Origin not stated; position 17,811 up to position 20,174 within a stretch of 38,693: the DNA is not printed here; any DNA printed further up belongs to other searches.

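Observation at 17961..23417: Serpin gene sandwiched between two convergent paralogous lipoprotein genes with a papain-like Cys/His/Asp signature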

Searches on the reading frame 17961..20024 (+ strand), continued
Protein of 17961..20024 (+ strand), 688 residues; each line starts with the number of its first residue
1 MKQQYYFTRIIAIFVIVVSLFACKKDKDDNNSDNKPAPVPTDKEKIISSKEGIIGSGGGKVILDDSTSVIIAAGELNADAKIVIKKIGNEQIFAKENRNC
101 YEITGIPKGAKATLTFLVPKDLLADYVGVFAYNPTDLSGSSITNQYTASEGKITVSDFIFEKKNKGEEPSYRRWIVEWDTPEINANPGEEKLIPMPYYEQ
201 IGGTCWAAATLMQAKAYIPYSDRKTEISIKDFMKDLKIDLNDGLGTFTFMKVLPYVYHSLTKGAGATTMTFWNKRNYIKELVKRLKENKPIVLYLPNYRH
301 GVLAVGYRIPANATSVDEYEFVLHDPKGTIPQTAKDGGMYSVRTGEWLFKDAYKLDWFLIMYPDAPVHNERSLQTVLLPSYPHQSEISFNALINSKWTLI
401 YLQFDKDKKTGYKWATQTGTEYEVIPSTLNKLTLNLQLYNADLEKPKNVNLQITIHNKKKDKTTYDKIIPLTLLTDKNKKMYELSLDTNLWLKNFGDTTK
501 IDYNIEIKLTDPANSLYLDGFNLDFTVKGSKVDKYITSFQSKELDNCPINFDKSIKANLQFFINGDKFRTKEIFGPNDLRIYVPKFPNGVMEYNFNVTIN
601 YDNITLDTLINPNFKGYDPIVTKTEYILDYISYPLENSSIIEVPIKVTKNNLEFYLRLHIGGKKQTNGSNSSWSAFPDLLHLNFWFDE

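Call 28: fold_search(model_id=the predicted structure, library=pdb)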
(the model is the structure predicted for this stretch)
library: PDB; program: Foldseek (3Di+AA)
matches with E <= 10: 1166; with E <= 0.001: 60
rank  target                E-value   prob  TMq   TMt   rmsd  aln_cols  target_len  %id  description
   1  5w0p_C                1.1e-05  0.97  0.10  0.09  19.2       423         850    9  Crystal structure of rhodopsin bound to visual arrestin determined by X-ray free electron laser (released 2017-08-09)
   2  6a8p_A                1.4e-05  0.82  0.13  0.13  29.4       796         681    8  Transglutaminase 2 mutant G224V in complex with GTP (released 2018-09-26)
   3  5w0p_A                2.0e-05  0.97  0.10  0.09  19.1       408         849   10  Crystal structure of rhodopsin bound to visual arrestin determined by X-ray free electron laser (released 2017-08-09)
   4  4pyg_A                2.0e-05  0.80  0.13  0.13  28.9       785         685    8  Transglutaminase2 complexed with GTP (released 2015-02-11)
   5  3s3s_A                2.4e-05  0.69  0.12  0.13  22.7       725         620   10  Transglutaminase 2 in complex with a novel inhibitor (released 2012-06-06)
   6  1ex0_B                2.9e-05  0.77  0.13  0.12  29.0       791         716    6  HUMAN FACTOR XIII, MUTANT W279F ZYMOGEN (released 2003-12-23)
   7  1evu_A                3.4e-05  0.63  0.12  0.12  28.7       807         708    7  HUMAN FACTOR XIII WITH CALCIUM BOUND IN THE ION SITE (released 2000-05-10)
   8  5w0p_B                3.6e-05  0.97  0.11  0.10  18.6       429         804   10  Crystal structure of rhodopsin bound to visual arrestin determined by X-ray free electron laser (released 2017-08-09)
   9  1ggu_A                4.5e-05  0.63  0.13  0.12  28.7       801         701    7  HUMAN FACTOR XIII WITH CALCIUM BOUND IN THE ION SITE (released 1999-09-16)
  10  5w0p_D                5.5e-05  0.91  0.10  0.09  19.3       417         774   10  Crystal structure of rhodopsin bound to visual arrestin determined by X-ray free electron laser (released 2017-08-09)
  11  1ex0_A                7.2e-05  0.63  0.12  0.12  28.7       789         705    6  HUMAN FACTOR XIII, MUTANT W279F ZYMOGEN (released 2003-12-23)
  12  6a8p_C                8.0e-05  0.66  0.13  0.13  29.9       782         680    8  Transglutaminase 2 mutant G224V in complex with GTP (released 2018-09-26)
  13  4ziq                  8.9e-05  0.66  0.12  0.06  31.1       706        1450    7  Crystal structure of trypsin activated alpha-2-macroglobulin from Escherichia coli. (released 2015-06-10)
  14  5mhl_B                9.4e-05  0.69  0.13  0.13  29.1       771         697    8  FXIIIa in complex with the inhibitor Mi0621 (released 2017-12-20)
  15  5uj6_B                1.3e-04  1.00  0.14  0.12  14.2       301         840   12  Crystal Structure of Bacteroides Uniformis beta-glucuronidase (released 2017-06-28)
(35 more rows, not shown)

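Call 37: search_protein_representatives(alignment_id=A1)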
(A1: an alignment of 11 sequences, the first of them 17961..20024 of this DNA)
Query: 11 sequences, 681 profile positions. Proteins with E-value up to 0.001 (for the whole library): 485; up to 1e-10: 179; up to 1e-30: 88. The best 150 are listed.
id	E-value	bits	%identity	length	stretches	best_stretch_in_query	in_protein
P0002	9.8e-288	972.7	-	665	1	20-681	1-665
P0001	1.8e-276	935.5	-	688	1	2-681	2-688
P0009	4.8e-267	904.3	-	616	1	2-627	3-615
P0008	1.7e-262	889.2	-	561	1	4-559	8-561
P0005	1.6e-257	872.8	-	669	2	5-535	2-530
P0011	2.1e-237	806.4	-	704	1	4-530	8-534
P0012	2.2e-223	760.0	-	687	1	2-545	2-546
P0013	4.4e-219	745.8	-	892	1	1-541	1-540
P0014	1.2e-200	684.8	-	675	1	11-529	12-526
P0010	1.0e-195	668.6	-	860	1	2-680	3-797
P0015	5.4e-185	633.1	-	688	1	5-655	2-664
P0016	3.5e-117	409.0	-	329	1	7-337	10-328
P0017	6.2e-112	391.7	-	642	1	13-577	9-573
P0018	1.1e-110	387.6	-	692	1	11-529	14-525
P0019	5.2e-110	385.3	-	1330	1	41-528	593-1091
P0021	9.9e-110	384.4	-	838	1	8-587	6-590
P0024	1.9e-103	363.6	-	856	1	9-600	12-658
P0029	1.6e-88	314.3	-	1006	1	47-631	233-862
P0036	4.0e-82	293.2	-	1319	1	49-580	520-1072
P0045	9.2e-70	252.3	-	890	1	29-601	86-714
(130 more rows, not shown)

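Call 42: search_protein_families(library=pfam, alignment_id=A2, max_evalue=0.01)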
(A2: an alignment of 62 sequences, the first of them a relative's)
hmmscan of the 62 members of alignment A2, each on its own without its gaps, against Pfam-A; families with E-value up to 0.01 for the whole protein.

A. member 1, P0011 (704 aa): 0 families

B. families by the number of members that match (of 62 scanned): 36 families (the first 25 are shown)
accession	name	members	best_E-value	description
PF13529.12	Peptidase_C39_2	39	1.1e-10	Peptidase_C39 like family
PF01833.30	TIG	24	1.6e-25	IPT/TIG domain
PF12385.14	Peptidase_C70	15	1.2e-07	Papain-like cysteine protease AvrRpt2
PF00801.26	PKD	3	2.4e-09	PKD domain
PF14399.12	BtrH_N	3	0.00094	Butirosin biosynthesis protein H, N-terminal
PF07833.16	Cu_amine_oxidN1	2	5.2e-41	Copper amine oxidase N-terminal domain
PF12799.13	LRR_4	2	5.6e-25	Leucine Rich repeats (2 copies)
PF18911.6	PKD_4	2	1.3e-08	PKD domain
PF07679.22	I-set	2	8e-07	Immunoglobulin I-set domain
PF00791.26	ZU5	2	2.3e-05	ZU5 domain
PF17786.7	Mannosidase_ig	2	3.7e-05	Mannosidase Ig/CBM-like domain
PF25390.1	WD40_RLD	1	3.1e-97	RCC1-like domain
PF13540.12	RCC1_2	1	7.4e-56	Regulator of chromosome condensation (RCC1) repeat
PF00415.24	RCC1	1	3.5e-46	Regulator of chromosome condensation (RCC1) repeat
PF07995.17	GSDH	1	1.4e-32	Glucose / Sorbosone dehydrogenase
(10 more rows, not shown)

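Call 48: find_related_loci(query=A1, collection=genome_contigs, flank=10000)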
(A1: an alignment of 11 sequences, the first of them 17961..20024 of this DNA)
Query A1 (688 aa) in genome_contigs; peptide patterns used: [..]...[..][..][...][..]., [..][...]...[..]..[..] (x = any residue, [..] = any of these).
234 stretches matched a pattern; 10 encode a relative of the query (tblastn E <= 1e-3); 10 distinct loci.
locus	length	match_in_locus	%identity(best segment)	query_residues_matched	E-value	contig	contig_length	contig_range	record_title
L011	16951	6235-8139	41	10-650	1e-147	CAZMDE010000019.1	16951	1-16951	MAG TPA_asm: uncultured Bacteroidales bacterium isolate SRP272421_co2_298 genome assembly, contig: NODE_10426_length_169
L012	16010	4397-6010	41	44-574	2e-127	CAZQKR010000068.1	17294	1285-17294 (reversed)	MAG TPA_asm: uncultured Saprospiraceae bacterium isolate binchicken_co22_114 genome assembly, contig: NODE_3492_length_1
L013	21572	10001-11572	43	1-532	4e-126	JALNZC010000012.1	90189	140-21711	MAG: Bacteroidales bacterium isolate SO_2017_GW1 bin 88 NODE_1590_length_90189_cov_1.327741_OW334_2017, whole genome sho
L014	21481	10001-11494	38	23-530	9e-113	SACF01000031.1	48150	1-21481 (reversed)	MAG: Alphaproteobacteria bacterium isolate INTA.CYC.164 contig-100_491, whole genome shotgun sequence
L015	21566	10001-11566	38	58-568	7e-108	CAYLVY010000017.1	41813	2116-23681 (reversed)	MAG TPA_asm: uncultured Draconibacterium sp. isolate SRP263991_co1_124 genome assembly, contig: NODE_963_length_41813_co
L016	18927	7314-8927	35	3-541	1e-97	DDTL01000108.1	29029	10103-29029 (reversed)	MAG TPA_asm: Saprospiraceae bacterium UBA2365 UBA2365_contig_10209, whole genome shotgun sequence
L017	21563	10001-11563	34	1-529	4e-95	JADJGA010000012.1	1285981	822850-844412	MAG: Saprospiraceae bacterium isolate Bjer_18-Q3-R1-45_MAXAC.214 tig00199946-10-12845960, whole genome shotgun sequence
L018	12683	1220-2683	34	39-532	4e-76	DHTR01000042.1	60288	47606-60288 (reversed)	MAG TPA_asm: Pelotomaculum sp. UBA5255 UBA5255_contig_11072, whole genome shotgun sequence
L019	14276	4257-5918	31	39-599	4e-76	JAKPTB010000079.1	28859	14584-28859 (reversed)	MAG: Bacillota bacterium isolate JPNA_metabat.60 k141_1339807, whole genome shotgun sequence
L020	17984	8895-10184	26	54-441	9e-32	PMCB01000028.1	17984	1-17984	MAG: Dehalococcoidia bacterium isolate fen_1064 73.20120700_E3M.23_contig_20476, whole genome shotgun sequence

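Call 61: search_solved_structures(query=A2, max_evalue=1, show_alignments=3)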
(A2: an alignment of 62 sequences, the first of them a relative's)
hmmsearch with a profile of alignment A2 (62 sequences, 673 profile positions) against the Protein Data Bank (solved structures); distinct sequences matched with E-value up to 1: 49.
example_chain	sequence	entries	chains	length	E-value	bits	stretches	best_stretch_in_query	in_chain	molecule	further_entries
1qho_A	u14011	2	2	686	1.7e-11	46.7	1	513-610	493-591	ALPHA-AMYLASE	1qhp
6cgt_A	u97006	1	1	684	1.7e-09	40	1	509-626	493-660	CYCLODEXTRIN GLYCOSYLTRANSFERASE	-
4cgt_A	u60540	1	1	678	1.8e-09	40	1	509-626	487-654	CYCLODEXTRIN GLYCOSYLTRANSFERASE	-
1cgt_A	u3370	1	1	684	1.9e-09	39.9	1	509-626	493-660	CYCLODEXTRIN GLYCOSYL-TRANSFERASE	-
1cgu_A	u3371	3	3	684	1.9e-09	39.9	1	509-626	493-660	CYCLODEXTRIN GLYCOSYL-TRANSFERASE | CYCLODEXTRIN GLYCOSYLTRANSFERASE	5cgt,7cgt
3cgt_A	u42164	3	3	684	1.9e-09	39.9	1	509-626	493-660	CYCLODEXTRIN GLYCOSYLTRANSFERASE | PROTEIN (CYCLODEXTRIN-GLYCOSYLTRANSFERASE)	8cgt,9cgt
1tcm_A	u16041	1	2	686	1.2e-08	37.3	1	512-614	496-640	CYCLODEXTRIN GLYCOSYLTRANSFERASE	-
3wms_A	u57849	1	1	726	1.2e-08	37.2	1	513-645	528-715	Alpha-cyclodextrin glucanotransferase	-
1cyg_A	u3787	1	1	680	1.5e-08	36.9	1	514-626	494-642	CYCLODEXTRIN GLUCANOTRANSFERASE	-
1ot2_A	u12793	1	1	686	1.5e-08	36.9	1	512-609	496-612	Cyclomaltodextrin glucanotransferase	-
1cxl_A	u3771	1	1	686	1.5e-08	36.9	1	512-609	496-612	PROTEIN (CYCLODEXTRIN-GLYCOSYLTRANSFERASE)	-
1eo5_A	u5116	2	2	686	1.5e-08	36.9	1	512-609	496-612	PROTEIN (CYCLODEXTRIN GLYCOSYLTRANSFERASE)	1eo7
1ot1_A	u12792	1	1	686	1.5e-08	36.9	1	512-609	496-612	Cyclomaltodextrin glucanotransferase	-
1pj9_A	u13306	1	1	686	1.6e-08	36.9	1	512-609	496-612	Cyclomaltodextrin glucanotransferase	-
1cgv_A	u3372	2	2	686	1.6e-08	36.8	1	512-609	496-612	CYCLOMALTODEXTRIN GLUCANOTRANSFERASE | CYCLODEXTRIN GLYCOSYLTRANSFERASE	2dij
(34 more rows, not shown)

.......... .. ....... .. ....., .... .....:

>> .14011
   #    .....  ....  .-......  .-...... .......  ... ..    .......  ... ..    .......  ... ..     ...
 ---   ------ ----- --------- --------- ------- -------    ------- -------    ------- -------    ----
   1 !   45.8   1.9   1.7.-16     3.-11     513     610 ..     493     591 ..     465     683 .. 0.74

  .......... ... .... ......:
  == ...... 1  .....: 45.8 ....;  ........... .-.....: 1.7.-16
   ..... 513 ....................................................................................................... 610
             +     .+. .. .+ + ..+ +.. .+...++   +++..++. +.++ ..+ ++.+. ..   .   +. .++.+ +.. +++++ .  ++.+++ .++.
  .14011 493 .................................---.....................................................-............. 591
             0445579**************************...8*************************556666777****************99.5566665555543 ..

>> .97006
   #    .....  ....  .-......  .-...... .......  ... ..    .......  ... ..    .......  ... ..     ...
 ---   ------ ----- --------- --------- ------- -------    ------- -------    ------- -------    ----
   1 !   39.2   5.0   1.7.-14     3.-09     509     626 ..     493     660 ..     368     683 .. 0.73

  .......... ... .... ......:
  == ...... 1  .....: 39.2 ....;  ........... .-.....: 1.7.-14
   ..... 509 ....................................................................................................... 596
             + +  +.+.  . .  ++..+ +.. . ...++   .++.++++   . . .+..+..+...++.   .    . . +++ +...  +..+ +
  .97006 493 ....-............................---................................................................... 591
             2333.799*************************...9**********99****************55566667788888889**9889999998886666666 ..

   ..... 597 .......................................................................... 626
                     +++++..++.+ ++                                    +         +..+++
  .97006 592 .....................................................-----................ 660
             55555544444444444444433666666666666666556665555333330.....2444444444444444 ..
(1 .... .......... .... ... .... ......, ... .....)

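Call 65: find_encoding_contigs(protein=P0006, flank=5000, max_places=3)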
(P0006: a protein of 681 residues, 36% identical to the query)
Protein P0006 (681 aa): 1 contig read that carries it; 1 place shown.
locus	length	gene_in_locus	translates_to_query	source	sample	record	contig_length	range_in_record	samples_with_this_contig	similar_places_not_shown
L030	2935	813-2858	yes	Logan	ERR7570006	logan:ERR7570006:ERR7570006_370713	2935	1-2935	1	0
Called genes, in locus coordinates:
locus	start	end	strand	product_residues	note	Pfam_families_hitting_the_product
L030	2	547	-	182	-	?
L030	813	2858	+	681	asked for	-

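Call 83: list_cluster_members(proteins=[P0003, P0011, P0013, P0017, P0019, P0021, P0024, P0029, P0036, P0045])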
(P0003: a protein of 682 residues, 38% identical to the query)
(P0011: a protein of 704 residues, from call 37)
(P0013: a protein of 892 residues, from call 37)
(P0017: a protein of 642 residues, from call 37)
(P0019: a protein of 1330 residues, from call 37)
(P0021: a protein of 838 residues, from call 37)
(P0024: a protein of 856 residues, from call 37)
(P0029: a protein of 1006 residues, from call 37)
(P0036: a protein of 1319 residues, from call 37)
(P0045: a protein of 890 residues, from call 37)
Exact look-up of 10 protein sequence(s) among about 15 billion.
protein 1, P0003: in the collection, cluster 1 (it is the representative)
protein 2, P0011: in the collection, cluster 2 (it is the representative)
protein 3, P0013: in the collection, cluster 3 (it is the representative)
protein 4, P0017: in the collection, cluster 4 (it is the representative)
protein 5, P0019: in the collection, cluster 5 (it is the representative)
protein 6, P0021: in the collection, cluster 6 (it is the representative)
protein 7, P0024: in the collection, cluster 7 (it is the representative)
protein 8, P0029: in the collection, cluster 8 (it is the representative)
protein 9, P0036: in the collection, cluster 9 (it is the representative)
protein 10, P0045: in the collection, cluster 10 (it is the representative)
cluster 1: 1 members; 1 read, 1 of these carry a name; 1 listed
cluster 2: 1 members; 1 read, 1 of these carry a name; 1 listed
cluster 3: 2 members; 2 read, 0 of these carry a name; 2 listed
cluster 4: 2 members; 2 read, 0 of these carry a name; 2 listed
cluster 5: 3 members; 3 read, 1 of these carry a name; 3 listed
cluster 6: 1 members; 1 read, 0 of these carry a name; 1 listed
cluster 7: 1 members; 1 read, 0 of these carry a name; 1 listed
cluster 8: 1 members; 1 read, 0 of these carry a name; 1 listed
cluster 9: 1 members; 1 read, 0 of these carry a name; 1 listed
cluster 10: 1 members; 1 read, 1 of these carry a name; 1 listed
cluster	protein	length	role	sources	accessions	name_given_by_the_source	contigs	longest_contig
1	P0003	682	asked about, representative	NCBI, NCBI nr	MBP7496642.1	MAG: hypothetical protein KA792_03145 [Bacteroidales bacterium] | hypothetical protein [Bacteroidales bacterium]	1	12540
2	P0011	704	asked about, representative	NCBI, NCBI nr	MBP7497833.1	MAG: hypothetical protein KA792_09235 [Bacteroidales bacterium] | hypothetical protein [Bacteroidales bacterium]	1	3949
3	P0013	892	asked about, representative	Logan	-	-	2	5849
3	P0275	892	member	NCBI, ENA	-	-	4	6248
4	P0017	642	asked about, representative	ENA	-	-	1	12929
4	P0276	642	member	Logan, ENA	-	-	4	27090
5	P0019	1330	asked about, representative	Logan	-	-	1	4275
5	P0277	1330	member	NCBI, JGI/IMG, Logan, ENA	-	hypothetical protein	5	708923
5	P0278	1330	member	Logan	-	-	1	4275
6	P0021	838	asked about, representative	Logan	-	-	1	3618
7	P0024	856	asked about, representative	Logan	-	-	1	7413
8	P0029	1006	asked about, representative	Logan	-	-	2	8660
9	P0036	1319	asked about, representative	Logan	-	-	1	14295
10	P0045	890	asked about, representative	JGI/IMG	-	hypothetical protein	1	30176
